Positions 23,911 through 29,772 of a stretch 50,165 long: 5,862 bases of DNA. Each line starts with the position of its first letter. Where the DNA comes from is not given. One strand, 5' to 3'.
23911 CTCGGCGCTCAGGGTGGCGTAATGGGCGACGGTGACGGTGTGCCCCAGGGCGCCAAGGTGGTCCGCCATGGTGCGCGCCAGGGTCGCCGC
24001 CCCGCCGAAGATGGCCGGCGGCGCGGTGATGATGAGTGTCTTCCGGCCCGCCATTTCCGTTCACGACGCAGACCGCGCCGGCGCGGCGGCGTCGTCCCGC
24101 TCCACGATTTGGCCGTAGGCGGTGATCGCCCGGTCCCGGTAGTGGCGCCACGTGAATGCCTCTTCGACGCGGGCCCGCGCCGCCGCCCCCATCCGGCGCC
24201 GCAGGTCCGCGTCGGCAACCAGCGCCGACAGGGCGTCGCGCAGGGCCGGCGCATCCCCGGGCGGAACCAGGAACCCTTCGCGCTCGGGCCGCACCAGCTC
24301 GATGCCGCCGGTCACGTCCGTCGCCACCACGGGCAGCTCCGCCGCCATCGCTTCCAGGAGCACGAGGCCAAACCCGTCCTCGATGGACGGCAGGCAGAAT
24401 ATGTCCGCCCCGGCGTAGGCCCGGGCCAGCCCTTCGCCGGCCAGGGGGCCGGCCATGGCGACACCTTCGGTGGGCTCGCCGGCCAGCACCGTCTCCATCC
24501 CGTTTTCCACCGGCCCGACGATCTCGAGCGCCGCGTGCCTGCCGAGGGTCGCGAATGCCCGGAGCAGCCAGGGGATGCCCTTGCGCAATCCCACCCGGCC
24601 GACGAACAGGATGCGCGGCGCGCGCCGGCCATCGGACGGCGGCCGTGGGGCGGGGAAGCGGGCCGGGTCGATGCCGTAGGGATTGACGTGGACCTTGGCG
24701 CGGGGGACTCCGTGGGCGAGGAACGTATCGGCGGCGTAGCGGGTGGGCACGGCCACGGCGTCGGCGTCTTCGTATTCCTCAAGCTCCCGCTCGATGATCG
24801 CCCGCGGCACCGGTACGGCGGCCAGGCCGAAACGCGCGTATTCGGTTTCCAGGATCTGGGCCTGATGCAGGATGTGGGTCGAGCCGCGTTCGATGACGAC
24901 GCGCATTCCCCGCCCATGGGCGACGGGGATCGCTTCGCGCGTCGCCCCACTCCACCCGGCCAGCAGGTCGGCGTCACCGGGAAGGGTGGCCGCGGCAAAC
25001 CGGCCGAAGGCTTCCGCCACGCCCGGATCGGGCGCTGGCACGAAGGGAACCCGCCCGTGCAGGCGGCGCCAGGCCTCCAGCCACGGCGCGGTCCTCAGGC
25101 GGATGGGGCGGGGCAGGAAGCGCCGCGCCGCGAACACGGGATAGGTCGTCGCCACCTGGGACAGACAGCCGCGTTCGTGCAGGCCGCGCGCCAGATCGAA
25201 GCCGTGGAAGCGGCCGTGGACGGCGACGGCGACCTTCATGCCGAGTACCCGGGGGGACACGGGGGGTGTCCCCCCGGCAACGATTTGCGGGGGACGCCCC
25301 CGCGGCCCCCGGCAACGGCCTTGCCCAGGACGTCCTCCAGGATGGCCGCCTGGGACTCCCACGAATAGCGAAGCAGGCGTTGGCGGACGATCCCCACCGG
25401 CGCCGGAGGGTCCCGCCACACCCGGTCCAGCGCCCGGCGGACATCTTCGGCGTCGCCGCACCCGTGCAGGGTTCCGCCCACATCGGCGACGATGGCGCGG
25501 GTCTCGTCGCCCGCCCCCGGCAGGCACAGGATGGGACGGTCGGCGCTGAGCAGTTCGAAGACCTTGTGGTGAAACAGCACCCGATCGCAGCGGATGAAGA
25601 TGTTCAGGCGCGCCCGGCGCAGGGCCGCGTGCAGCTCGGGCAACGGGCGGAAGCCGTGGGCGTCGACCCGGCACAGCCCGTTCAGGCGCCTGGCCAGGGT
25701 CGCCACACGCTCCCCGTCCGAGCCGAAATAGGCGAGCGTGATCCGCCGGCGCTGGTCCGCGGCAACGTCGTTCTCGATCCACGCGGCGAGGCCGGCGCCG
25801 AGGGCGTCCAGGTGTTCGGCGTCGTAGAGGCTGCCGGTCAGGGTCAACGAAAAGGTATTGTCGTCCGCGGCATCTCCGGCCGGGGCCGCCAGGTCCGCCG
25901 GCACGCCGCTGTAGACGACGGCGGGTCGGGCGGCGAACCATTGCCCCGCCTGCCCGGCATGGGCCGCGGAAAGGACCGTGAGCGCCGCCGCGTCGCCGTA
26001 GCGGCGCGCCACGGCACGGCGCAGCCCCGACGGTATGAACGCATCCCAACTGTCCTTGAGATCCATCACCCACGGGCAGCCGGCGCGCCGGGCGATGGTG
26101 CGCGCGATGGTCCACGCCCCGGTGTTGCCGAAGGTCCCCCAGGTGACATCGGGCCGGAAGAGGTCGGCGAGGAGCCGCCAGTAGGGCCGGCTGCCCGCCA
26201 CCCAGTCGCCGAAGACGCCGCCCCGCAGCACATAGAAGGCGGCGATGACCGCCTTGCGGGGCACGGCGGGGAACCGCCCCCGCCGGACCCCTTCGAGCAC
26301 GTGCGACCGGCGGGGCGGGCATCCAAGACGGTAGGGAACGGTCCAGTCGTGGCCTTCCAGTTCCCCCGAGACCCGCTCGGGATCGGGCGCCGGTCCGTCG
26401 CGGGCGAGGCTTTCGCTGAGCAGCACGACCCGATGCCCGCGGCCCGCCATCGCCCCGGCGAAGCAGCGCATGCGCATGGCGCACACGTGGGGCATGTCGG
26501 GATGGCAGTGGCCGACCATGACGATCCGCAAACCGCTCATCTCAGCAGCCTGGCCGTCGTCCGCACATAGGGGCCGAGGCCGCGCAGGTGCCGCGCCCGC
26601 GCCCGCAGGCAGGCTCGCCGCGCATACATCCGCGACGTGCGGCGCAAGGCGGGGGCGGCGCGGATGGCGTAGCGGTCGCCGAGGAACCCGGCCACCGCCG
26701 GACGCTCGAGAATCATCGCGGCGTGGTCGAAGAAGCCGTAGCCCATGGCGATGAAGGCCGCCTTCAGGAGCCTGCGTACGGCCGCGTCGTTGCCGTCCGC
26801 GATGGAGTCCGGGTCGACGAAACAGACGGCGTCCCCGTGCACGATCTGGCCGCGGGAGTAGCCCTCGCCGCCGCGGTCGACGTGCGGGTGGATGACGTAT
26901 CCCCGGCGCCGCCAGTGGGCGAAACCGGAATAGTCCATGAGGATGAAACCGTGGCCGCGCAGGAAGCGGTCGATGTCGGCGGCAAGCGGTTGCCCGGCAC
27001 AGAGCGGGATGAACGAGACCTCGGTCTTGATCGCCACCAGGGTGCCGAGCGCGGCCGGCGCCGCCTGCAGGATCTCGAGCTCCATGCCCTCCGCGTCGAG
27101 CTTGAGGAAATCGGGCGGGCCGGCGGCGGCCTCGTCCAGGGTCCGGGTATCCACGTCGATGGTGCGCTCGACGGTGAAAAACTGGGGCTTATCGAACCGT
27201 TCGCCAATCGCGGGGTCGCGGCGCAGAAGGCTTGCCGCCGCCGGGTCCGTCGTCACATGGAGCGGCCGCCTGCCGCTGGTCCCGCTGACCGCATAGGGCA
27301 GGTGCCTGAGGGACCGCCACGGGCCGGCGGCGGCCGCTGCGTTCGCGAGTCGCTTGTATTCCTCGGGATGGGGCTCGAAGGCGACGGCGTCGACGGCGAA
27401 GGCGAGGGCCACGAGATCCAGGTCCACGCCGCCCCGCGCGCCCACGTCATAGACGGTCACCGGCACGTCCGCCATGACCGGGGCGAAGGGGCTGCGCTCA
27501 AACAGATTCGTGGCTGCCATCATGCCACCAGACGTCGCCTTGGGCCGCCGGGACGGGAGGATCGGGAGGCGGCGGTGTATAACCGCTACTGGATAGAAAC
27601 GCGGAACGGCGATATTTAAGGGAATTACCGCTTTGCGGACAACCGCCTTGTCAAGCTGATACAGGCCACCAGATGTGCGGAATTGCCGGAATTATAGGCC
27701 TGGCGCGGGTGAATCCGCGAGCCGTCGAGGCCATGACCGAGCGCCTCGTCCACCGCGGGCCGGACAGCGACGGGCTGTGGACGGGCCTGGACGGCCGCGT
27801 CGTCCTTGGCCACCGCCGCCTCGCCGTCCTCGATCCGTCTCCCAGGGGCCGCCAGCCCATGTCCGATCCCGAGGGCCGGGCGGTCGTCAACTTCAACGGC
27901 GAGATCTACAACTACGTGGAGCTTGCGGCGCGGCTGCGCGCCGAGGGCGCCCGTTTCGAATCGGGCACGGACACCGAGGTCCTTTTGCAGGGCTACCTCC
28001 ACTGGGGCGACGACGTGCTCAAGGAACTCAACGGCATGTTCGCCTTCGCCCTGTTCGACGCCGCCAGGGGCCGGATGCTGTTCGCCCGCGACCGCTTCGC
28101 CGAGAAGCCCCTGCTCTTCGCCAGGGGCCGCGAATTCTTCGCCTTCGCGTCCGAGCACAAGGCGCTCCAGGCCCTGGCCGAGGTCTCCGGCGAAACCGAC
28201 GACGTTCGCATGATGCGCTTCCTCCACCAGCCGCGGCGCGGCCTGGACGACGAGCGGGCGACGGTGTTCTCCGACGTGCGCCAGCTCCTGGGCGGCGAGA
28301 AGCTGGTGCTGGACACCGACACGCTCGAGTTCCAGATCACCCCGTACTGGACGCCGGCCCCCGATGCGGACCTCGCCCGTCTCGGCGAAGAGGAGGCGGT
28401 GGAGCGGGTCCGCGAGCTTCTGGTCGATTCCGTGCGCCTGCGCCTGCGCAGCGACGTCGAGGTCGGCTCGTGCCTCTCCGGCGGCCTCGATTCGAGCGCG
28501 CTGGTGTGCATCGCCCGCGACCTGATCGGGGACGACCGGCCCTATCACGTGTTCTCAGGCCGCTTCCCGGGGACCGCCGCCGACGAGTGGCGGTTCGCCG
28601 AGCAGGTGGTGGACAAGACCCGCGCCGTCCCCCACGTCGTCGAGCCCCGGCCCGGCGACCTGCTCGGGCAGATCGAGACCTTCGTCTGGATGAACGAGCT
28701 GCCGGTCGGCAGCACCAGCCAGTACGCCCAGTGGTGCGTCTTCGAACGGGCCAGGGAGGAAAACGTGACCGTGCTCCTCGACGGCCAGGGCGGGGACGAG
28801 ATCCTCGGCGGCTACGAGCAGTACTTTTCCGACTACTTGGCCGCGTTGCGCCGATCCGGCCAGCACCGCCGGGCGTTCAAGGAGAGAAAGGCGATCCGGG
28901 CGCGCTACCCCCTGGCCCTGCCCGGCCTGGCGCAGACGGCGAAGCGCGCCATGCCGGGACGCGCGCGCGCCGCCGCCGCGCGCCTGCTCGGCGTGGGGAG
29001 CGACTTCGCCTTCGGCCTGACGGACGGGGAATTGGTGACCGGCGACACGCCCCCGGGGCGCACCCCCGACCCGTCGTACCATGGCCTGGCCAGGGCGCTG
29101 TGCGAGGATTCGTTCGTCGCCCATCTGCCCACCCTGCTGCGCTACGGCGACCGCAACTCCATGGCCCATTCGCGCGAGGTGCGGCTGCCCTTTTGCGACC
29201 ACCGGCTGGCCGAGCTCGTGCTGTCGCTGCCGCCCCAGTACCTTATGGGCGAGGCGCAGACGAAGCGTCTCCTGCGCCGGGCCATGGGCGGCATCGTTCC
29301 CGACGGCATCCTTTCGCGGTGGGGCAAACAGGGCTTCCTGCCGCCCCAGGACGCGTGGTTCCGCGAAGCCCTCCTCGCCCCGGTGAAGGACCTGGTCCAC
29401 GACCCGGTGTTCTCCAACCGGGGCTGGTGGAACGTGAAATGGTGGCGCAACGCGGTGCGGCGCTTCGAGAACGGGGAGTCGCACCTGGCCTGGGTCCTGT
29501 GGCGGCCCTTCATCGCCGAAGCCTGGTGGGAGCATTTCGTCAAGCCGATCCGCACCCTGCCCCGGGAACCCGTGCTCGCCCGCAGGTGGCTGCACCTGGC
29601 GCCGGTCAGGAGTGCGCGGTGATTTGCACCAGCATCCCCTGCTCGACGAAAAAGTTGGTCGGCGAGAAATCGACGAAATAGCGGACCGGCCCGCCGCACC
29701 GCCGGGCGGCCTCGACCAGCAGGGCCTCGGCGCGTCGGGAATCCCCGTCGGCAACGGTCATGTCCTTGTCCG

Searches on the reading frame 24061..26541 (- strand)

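Call 12: search_protein_families(library=pfam, max_evalue=0.00001, proteins=[window:24061-26541:-])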
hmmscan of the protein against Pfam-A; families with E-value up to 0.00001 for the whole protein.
window:24061-26541:- (826 aa): 4 families
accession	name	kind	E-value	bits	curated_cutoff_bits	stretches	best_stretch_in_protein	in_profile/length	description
PF13692.12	Glyco_trans_1_4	-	6.2e-31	108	27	1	642-777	2-142/142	Glycosyl transferases group 1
PF00534.26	Glycos_transf_1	-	7.6e-29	100.9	26.4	1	642-790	16-171/172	Glycosyl transferases group 1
PF20706.3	GT4-conflict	-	1.8e-11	44.1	26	1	610-800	167-380/385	Family 4 Glycosyltransferase in conflict systems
PF13524.12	Glyco_trans_1_2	-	1.7e-10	41.5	25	1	658-800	4-137/144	Glycosyl transferase-like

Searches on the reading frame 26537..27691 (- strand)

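Call 12: search_protein_families(library=pfam, max_evalue=0.00001, proteins=[window:26537-27691:-])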
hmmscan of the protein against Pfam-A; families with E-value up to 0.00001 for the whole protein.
window:26537-27691:- (384 aa): 1 family
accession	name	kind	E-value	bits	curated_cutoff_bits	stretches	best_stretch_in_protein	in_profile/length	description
PF05050.19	Methyltransf_21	-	1.2e-14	55.2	22.7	1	82-250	1-172/173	Methyltransferase FkbM domain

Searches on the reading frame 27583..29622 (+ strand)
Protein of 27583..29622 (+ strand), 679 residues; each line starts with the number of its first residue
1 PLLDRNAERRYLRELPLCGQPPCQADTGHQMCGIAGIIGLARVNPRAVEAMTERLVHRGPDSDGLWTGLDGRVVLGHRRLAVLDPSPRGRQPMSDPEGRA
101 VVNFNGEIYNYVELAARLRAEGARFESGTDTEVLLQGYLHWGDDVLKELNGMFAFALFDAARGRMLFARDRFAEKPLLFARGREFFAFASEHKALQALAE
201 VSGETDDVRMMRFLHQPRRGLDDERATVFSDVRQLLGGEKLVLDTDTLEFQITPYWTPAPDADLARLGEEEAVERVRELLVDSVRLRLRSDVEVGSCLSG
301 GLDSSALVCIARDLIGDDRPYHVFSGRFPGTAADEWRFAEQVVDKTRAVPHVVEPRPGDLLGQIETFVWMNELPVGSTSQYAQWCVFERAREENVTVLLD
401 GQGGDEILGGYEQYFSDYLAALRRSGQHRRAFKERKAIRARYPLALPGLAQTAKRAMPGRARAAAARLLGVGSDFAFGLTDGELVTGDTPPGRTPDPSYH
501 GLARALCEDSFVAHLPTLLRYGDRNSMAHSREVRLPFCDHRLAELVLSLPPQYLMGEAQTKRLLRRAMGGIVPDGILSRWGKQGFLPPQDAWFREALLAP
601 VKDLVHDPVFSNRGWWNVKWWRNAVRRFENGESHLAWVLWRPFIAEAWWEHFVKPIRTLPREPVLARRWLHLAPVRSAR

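Call 12: search_protein_families(library=pfam, max_evalue=0.00001, proteins=[window:27583-29622:+])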
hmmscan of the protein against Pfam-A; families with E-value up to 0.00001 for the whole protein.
window:27583-29622:+ (679 aa): 3 families
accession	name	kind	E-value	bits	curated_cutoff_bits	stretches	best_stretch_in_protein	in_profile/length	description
PF00733.27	Asn_synthase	-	5.1e-74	250.5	21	1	276-649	2-353/354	Asparagine synthase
PF13537.11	GATase_7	-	2.1e-39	134.7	25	1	77-196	1-122/123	Glutamine amidotransferase domain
PF13522.11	GATase_6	-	1e-38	132.7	27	1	60-191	1-130/130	Glutamine amidotransferase domain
